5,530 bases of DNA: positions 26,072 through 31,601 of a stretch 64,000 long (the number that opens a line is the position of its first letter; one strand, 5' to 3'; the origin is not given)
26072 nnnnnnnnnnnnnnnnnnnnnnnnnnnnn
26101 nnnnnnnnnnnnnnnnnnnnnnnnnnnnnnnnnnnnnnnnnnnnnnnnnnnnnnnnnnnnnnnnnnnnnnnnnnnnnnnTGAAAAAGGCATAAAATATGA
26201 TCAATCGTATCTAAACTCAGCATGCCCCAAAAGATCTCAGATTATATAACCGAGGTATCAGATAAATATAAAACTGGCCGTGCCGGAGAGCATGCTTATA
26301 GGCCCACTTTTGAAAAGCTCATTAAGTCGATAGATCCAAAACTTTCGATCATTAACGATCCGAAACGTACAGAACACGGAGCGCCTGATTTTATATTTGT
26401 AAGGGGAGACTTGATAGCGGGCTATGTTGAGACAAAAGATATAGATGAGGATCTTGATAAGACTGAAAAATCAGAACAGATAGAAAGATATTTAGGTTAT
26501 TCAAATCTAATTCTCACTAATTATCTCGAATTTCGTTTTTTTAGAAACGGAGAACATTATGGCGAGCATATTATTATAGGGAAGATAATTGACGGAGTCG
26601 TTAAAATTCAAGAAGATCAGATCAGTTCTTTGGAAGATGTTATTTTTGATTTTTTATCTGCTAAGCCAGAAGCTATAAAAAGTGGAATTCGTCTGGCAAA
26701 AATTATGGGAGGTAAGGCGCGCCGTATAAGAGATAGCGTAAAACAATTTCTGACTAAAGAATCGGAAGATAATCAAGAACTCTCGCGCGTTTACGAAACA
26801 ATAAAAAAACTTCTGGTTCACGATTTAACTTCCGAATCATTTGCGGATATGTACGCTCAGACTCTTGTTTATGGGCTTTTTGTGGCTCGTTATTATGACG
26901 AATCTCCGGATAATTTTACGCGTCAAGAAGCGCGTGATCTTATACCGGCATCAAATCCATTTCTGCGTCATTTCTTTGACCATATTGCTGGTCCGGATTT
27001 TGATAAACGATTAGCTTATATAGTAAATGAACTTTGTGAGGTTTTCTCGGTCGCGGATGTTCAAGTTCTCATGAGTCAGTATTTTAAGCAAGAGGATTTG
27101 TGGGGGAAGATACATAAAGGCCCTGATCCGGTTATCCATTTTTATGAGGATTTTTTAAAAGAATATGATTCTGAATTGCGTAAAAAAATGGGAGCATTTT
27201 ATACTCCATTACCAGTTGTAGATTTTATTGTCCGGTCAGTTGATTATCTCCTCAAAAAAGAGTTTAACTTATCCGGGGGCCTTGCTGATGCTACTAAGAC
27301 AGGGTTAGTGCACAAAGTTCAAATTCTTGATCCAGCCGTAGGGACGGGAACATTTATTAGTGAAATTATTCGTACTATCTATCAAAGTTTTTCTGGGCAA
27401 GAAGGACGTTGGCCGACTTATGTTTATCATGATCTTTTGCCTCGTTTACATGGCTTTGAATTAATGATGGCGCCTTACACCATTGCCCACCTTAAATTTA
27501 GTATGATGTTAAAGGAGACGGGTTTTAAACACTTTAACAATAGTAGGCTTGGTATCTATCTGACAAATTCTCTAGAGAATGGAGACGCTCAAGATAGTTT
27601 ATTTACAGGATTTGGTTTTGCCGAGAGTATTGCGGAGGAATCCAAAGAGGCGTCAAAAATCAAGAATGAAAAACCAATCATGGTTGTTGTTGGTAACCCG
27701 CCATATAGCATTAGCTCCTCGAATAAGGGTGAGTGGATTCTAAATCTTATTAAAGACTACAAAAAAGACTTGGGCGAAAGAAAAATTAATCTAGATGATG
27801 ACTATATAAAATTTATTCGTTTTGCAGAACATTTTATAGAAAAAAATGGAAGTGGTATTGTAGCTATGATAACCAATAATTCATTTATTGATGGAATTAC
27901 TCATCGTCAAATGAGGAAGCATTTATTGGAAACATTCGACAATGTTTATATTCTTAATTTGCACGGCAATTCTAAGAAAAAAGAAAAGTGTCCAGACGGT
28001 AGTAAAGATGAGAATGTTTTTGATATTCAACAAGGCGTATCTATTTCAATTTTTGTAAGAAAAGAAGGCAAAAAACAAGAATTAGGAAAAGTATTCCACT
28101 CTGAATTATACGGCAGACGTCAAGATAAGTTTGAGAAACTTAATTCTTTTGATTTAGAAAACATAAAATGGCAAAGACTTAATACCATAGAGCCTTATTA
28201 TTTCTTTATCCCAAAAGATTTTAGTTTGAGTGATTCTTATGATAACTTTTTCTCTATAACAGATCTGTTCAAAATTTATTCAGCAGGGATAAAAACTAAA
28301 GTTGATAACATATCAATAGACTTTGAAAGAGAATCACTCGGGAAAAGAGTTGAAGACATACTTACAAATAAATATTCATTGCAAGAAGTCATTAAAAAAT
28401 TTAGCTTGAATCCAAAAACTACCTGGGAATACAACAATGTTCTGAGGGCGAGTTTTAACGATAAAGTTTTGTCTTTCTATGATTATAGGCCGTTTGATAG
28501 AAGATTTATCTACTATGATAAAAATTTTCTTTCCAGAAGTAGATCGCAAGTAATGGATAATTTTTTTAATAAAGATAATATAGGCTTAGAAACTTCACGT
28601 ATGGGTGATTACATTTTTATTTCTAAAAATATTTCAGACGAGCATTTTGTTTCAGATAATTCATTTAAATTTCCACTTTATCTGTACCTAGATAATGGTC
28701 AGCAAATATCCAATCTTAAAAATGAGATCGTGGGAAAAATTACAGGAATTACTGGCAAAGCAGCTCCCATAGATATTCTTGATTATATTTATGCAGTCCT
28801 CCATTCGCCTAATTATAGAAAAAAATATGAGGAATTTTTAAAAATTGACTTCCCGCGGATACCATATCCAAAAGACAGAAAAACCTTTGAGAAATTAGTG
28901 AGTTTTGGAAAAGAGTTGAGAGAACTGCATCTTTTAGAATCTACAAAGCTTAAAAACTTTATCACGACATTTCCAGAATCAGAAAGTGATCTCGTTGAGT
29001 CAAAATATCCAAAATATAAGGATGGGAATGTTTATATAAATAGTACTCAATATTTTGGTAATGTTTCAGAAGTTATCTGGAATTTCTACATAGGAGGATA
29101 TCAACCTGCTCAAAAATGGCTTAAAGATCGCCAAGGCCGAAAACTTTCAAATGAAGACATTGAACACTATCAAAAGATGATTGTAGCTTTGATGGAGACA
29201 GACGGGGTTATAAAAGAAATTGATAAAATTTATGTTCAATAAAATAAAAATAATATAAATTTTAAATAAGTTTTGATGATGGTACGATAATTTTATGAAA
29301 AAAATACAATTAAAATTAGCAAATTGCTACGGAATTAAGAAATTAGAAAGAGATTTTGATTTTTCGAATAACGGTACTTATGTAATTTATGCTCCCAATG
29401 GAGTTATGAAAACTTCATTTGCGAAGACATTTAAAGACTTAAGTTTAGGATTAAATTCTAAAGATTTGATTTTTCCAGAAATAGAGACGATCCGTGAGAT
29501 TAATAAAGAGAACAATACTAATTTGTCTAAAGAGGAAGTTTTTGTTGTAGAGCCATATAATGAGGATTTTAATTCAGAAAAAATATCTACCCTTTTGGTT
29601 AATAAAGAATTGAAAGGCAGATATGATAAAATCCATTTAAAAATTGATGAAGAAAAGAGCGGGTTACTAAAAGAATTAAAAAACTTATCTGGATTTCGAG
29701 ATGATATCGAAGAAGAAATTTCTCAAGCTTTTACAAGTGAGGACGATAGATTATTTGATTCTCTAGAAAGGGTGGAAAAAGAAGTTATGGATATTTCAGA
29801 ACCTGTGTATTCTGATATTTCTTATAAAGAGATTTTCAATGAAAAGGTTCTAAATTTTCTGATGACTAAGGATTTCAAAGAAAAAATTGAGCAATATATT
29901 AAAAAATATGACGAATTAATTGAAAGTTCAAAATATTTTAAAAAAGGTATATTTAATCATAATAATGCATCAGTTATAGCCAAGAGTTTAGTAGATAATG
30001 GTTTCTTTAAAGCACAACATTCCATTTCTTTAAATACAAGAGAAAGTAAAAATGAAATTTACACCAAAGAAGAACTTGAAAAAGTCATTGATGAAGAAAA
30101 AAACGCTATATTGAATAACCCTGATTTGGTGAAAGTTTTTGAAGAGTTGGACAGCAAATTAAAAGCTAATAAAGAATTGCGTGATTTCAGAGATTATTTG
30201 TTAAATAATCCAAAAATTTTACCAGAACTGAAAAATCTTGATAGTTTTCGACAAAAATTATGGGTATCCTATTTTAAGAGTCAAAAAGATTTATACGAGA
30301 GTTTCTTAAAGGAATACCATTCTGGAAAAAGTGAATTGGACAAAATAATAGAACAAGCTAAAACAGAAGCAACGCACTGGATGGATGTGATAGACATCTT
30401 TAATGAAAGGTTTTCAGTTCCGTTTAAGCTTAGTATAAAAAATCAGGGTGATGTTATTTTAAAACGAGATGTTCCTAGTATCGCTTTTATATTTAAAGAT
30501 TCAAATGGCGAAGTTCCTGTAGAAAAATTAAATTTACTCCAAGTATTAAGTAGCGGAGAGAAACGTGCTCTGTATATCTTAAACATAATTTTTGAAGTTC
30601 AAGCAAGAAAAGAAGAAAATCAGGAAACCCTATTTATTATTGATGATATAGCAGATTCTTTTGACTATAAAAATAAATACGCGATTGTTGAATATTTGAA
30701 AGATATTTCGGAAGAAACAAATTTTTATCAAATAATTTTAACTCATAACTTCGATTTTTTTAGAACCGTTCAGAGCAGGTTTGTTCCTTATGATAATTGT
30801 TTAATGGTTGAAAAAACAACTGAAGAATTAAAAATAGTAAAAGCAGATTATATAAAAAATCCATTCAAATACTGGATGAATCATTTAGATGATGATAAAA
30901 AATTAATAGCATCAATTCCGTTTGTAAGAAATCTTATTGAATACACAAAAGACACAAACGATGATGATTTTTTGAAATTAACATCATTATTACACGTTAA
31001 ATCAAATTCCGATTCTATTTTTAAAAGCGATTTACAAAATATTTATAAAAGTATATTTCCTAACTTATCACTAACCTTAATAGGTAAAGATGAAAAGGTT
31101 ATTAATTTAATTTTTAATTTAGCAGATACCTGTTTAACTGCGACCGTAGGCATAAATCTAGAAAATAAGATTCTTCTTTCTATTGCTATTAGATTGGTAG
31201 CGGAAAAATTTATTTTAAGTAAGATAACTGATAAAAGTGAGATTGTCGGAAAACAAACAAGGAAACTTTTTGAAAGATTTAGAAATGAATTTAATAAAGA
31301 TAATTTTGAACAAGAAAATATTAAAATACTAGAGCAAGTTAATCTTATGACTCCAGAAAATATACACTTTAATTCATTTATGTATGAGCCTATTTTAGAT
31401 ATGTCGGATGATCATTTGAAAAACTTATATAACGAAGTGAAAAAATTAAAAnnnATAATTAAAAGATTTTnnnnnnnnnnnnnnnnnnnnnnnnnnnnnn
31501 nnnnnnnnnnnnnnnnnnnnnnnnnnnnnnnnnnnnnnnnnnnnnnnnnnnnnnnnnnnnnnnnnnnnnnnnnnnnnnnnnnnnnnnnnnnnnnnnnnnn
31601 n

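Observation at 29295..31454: ABC/SMC-type ATPase with a Gly-to-Met substitution in Walker A and a ~390-aa insert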

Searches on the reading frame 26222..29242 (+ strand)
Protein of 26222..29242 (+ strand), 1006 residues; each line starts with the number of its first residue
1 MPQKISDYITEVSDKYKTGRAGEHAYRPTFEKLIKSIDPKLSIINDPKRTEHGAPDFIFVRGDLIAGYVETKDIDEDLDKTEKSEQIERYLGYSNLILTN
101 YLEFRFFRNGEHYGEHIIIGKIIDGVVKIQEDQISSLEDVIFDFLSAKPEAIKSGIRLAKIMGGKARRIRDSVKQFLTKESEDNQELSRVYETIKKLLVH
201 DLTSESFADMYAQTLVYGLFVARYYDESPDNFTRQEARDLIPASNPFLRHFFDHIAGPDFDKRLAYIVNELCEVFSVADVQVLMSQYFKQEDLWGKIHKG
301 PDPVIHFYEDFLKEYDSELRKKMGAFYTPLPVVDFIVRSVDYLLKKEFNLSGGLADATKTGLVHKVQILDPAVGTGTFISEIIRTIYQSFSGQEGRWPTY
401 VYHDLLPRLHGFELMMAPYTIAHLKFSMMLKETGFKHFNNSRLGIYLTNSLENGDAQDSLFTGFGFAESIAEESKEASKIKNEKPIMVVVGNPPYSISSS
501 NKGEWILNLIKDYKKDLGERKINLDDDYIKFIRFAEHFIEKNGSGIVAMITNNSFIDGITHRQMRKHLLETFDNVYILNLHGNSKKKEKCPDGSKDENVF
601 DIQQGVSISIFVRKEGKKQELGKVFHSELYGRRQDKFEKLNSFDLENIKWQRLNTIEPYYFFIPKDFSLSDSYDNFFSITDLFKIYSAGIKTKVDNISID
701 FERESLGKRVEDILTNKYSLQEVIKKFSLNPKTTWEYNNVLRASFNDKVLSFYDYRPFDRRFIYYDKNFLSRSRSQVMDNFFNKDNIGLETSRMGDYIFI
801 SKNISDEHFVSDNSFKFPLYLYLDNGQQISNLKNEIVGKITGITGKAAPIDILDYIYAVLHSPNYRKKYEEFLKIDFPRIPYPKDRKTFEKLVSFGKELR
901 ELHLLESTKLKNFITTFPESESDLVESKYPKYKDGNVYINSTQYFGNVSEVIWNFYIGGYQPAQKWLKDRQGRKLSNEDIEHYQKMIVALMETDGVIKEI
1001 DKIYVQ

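Call 3: search_protein_families(library=pfam, proteins=[window:26222-29242:+], max_evalue=0.1)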
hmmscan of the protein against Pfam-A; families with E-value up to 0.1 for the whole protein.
window:26222-29242:+ (1006 aa): 5 families
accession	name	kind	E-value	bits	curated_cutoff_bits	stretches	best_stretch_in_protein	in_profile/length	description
PF18135.7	Type_ISP_C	-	6e-75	252.9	25.9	1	681-997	1-340/342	Type ISP C-terminal specificity domain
PF02384.22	N6_Mtase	-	5e-13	49.5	20.4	1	304-571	6-204/311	N-6 DNA Methylase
PF07669.17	Eco57I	-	2e-11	44.7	25.3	1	418-580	10-165/171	Eco57I restriction-modification methylase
PF20473.4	MmeI_Mtase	-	0.00036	20.2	27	1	363-570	18-217/259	MmeI, DNA-methyltransferase domain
PF01170.24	UPF0020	-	0.09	12.9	22.3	0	466-505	101-141/197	RMKL-like, methyltransferase domain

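Call 4: search_protein_families(library=padloc, proteins=[window:26222-29242:+], max_evalue=0.1)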
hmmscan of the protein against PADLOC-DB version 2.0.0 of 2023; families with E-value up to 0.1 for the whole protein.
window:26222-29242:+ (1006 aa): 14 families
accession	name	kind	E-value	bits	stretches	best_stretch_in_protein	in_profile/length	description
PDLC03610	REase_MTase_IIG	-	1.5e-281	935.2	2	508-1004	546-1076/1096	Type IIG restriction enzyme-methyltransferase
PDLC03631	REase_MTase_IIG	-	4.3e-113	377.2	1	16-972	19-988/1086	Type IIG restriction enzyme-methyltransferase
PDLC03051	REase_MTase_I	-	6.5e-56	187.2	1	304-970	845-1538/1591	Type I restriction enzyme-methyltransferase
PDLC03597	REase_MTase_IIG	-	7e-56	187.6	1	304-904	861-1505/1646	Type IIG restriction enzyme-methyltransferase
PDLC03621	REase_MTase_IIG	-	4.1e-41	139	2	307-628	287-597/1024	Type IIG restriction enzyme-methyltransferase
PDLC04134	mad2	-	2.7e-13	47.6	1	55-591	42-436/492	mads_2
PDLC02529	PglX|PglXI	-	1.7e-09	34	1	246-572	118-437/1189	PglX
PDLC03338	MTase_II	-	8e-09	32.7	1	316-573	122-322/604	Type II methyltransferase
PDLC03313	MTase_II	-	1e-08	32.2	1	361-584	45-236/563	Type II methyltransferase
PDLC03021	MTase_I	-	1.4e-06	25.5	1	306-424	148-243/491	Type I methyltransferase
PDLC03026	MTase_I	-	4.4e-05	20.8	0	302-343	121-162/487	Type I methyltransferase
PDLC03025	MTase_I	-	4.4e-05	20.4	1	306-391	146-209/569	Type I methyltransferase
PDLC03227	MTase_II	-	0.00031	17.8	1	478-587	125-222/494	Type II methyltransferase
PDLC02523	PglX|PglXI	-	0.0016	14.2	1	484-575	560-640/1428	PglX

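Call 5: search_protein_families(library=ncbifam, proteins=[window:26222-29242:+], max_evalue=0.1)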
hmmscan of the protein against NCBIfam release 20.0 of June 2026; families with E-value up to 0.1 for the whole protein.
window:26222-29242:+ (1006 aa): 3 families
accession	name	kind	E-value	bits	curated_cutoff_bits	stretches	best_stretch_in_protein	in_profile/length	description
NF033451.1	BREX_2_MTaseX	equivalog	1.9e-08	32.5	400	1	247-572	114-438/1185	BREX-2 system adenine-specific DNA-methyltransferase PglX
NF047738.1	antiphage_MADS2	equivalog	0.011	14.1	720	1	366-403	333-370/654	methylation-associated defense system DNA methyltransferase MAD2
NF033455.1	BREX_6_MTaseX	exception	0.02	12.4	900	0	482-574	551-632/1319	BREX-6 system adenine-specific DNA-methyltransferase PglX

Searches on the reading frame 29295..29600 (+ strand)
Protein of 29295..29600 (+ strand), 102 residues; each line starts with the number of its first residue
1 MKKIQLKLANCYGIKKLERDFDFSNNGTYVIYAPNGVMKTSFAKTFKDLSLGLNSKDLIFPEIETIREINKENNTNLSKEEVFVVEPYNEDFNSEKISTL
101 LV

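Call 50: search_protein_families(library=padloc, proteins=[window:29295-29600:+], max_evalue=10)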
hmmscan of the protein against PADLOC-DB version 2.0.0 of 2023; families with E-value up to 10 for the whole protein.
window:29295-29600:+ (102 aa): 6 families
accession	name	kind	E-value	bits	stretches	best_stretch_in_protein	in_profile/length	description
PDLC05023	PDC-S46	-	5e-38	129.2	1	1-102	1-101/719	-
PDLC02914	ATPase-Toprim_I-B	-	1.6e-05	22.3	1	3-51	2-50/443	-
PDLC04888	PDC-S06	-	7e-05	19.2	1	2-67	77-144/851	-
PDLC04891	PDC-S06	-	0.00051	16.6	1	7-77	79-151/858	-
PDLC04893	PDC-S06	-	0.0015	15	1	8-63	78-134/862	-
PDLC02724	PbeC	-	0.0016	15.1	1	1-48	1-48/638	PbeC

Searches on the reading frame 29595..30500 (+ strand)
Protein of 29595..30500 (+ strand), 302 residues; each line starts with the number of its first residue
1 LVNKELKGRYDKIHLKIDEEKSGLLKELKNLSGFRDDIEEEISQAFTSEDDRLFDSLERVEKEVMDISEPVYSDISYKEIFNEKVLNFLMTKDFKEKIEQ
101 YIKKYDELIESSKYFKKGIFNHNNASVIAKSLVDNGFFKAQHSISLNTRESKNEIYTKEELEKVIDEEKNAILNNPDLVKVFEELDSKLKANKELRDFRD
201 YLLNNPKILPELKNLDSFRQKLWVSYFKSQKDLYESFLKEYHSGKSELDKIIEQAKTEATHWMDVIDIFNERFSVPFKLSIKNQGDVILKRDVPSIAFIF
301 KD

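Call 44: search_protein_families(library=pfam, proteins=[window:29595-30500:+], max_evalue=10)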
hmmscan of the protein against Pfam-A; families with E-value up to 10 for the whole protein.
window:29595-30500:+ (302 aa): 5 families
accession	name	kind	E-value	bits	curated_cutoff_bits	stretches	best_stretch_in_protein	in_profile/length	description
PF18312.6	ScsC_N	-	0.0014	18.7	25.8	1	199-211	10-22/34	Copper resistance protein ScsC N-terminal domain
PF12091.13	DUF3567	-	0.12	13.1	25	1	68-111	41-84/89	Protein of unknown function (DUF3567)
PF03980.19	Nnf1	-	0.93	10.3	23.7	0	159-196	12-49/110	Nnf1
PF11897.13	DUF3417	-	1.8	9.5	25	0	46-127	19-95/109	Protein of unknown function (DUF3417)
PF09827.14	CRISPR_Cas2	-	2.1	9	23.8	1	123-172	13-61/74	CRISPR associated protein Cas2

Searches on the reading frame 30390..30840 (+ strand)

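Call 50: search_protein_families(library=padloc, proteins=[window:30390-30840:+], max_evalue=10)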
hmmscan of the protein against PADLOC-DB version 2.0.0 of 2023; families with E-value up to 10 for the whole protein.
window:30390-30840:+ (150 aa): 11 families
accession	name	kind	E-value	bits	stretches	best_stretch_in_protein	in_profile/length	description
PDLC05023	PDC-S46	-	3.9e-76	255.2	1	1-149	362-511/719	-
PDLC04898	PDC-S06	-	7.6e-12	42.4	1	44-138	524-625/752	-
PDLC04894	PDC-S06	-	4.1e-09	33.5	1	52-129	503-579/740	-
PDLC04889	PDC-S06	-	2.8e-08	30.8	1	49-129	414-495/693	-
PDLC04897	PDC-S06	-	1.3e-07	28.6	1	51-131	505-589/727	-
PDLC04164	AriA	-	7e-06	23.8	1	49-124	168-236/253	-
PDLC02335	AbiLi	-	1.8e-05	21.9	1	36-143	172-254/326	AbiLi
PDLC01379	Csn2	-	6.7e-05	20.2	1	57-118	171-230/335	CAS-II-A; acquisition_associated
PDLC04140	mad8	-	0.00033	18.3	1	44-120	153-233/314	mads_8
PDLC04893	PDC-S06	-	0.0044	13.5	1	47-129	616-693/862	-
PDLC04896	PDC-S06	-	0.0062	13.2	1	52-131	498-576/732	-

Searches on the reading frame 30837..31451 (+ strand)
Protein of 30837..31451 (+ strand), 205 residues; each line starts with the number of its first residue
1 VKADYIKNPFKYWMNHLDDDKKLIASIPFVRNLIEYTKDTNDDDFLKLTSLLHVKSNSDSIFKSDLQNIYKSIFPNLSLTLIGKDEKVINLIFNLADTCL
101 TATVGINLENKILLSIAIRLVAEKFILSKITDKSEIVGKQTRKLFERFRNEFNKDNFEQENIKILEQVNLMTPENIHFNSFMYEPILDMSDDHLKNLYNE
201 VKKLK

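Call 41: predict_structure(alignment_id=A3)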
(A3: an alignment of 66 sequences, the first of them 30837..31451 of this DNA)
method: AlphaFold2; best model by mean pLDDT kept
length: 205 residues; sequences in the alignment: 66
mean_pLDDT: 89.5   pTM: 0.88
mean pLDDT of the five models: 89.5, 88.6, 88.5, 87.8, 87.6
residues with pLDDT >= 90: 155; 70-90: 29; 50-70: 16; < 50: 5
segments of 3 or more residues with pLDDT < 50: 1-4
pLDDT, mean of each block of 10 residues (from residue 1): 59 92 95 94 97 95 98 94 96 96 78 94 97 93 96 95 92 68 67 93 92
secondary structure, 60 per line:
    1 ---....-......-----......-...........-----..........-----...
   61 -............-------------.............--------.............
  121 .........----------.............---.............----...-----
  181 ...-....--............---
elements in order: H4-7 H9-14 H20-25 H27-37 H43-52 H63-73 H88-99 H108-129 H140-152 H156-168 H185-188 H191-202

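Call 44: search_protein_families(library=pfam, proteins=[window:30837-31451:+], max_evalue=10)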
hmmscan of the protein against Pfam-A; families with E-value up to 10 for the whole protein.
window:30837-31451:+ (205 aa): 3 families
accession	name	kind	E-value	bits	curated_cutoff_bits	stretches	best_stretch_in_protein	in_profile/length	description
PF00509.23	Hemagglutinin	-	0.046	12.6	31.8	1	127-203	373-452/550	Haemagglutinin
PF13709.12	DUF4159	-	0.088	12.8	25.9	1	51-101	82-132/202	Domain of unknown function (DUF4159)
PF05613.16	Herpes_U15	-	0.096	13.9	25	1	60-96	38-74/110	Human herpesvirus U15 protein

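Call 50: search_protein_families(library=padloc, proteins=[window:30837-31451:+], max_evalue=10)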
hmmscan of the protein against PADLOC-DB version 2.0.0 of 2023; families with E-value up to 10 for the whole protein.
window:30837-31451:+ (205 aa): 1 family
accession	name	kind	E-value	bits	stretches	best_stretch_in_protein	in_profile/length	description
PDLC05023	PDC-S46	-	7.7e-75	250.9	1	2-204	513-718/719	-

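Call 75: fold_search(model_id=the predicted structure, library=pdb)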
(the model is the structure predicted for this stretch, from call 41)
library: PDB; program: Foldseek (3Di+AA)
matches with E <= 10: 32; with E <= 0.001: 0
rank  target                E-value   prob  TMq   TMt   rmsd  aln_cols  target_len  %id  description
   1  4gmj_C                1.5e+00  0.09  0.20  0.19  14.4       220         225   12  Structure of human NOT1 MIF4G domain co-crystallized with CAF1 (released 2012-10-03)
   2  4gml_C                2.8e+00  0.06  0.21  0.20  14.7       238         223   14  Crystal structure of human NOT1 MIF4G domain (released 2012-10-03)
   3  8zf2_B                3.2e+00  0.05  0.19  0.20  13.5       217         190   12  Quorum Sensing master regulator HapR of Photobacterium marinum (released 2025-05-07)
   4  4gmj_A                3.4e+00  0.06  0.21  0.19  14.7       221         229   14  Structure of human NOT1 MIF4G domain co-crystallized with CAF1 (released 2012-10-03)
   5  4gml_E                3.7e+00  0.04  0.20  0.19  14.7       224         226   14  Crystal structure of human NOT1 MIF4G domain (released 2012-10-03)
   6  7esy_A                4.5e+00  0.02  0.15  0.11  14.8       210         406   13  Crystal structure of the complex formed by Wolbachia cytoplasmic incompatibility factors CidA and CidBND1-ND2 from wPi (released 2021-11-10)
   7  9e5c_1o               4.9e+00  0.02  0.16  0.10  18.5       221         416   17  Cryo-EM structure of 96 nm repeat of microtubule doublet from T. brucei flagellum (released 2025-03-12)
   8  5fb3_B                5.6e+00  0.03  0.19  0.15  12.9       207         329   12  Structure of glycerophosphate dehydrogenase in complex with NADPH (released 2016-10-12)
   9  3dcf_B                5.6e+00  0.02  0.15  0.16  13.3       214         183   11  Crystal structure of transcriptional regulator of the TetR/AcrR family (YP_290855.1) from THERMOBIFIDA FUSCA YX-ER1 at (released 2008-07-15)
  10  2gs4_A                6.2e+00  0.03  0.16  0.18  18.7       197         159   11  The crystal structure of the E.coli stress protein YciF. (released 2006-10-17)
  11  8zf2_A                6.2e+00  0.03  0.19  0.20  13.8       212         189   11  Quorum Sensing master regulator HapR of Photobacterium marinum (released 2025-05-07)
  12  6d7r_A                6.5e+00  0.02  0.18  0.18  14.8       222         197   12  Crystal structure of an inactivate variant of the quorum-sensing master regulator HapR from protease-deficient non-O1, (released 2018-05-30)
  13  1o5h_B                6.5e+00  0.02  0.16  0.16  16.2       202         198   13  Crystal structure of formiminotetrahydrofolate cyclodeaminase (TM1560) from Thermotoga maritima at 2.80 A resolution (released 2003-09-30)
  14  9lsi_A                6.5e+00  0.01  0.14  0.09  19.8       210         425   12  Cryo-EM structure of the S82C-S82C diabody complex (CitS-diabody #2-TLR3) (released 2025-03-12)
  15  7esx_B                6.8e+00  0.02  0.15  0.10  16.2       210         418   11  Crystal structure of Wolbachia cytoplasmic incompatibility factor CidA from wPip (released 2021-11-10)
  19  1wwp_A                7.8e+00  0.14  0.33  0.49   5.0       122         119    9  Crystal structure of ttk003001694 from Thermus Thermophilus HB8 (released 2005-07-12)
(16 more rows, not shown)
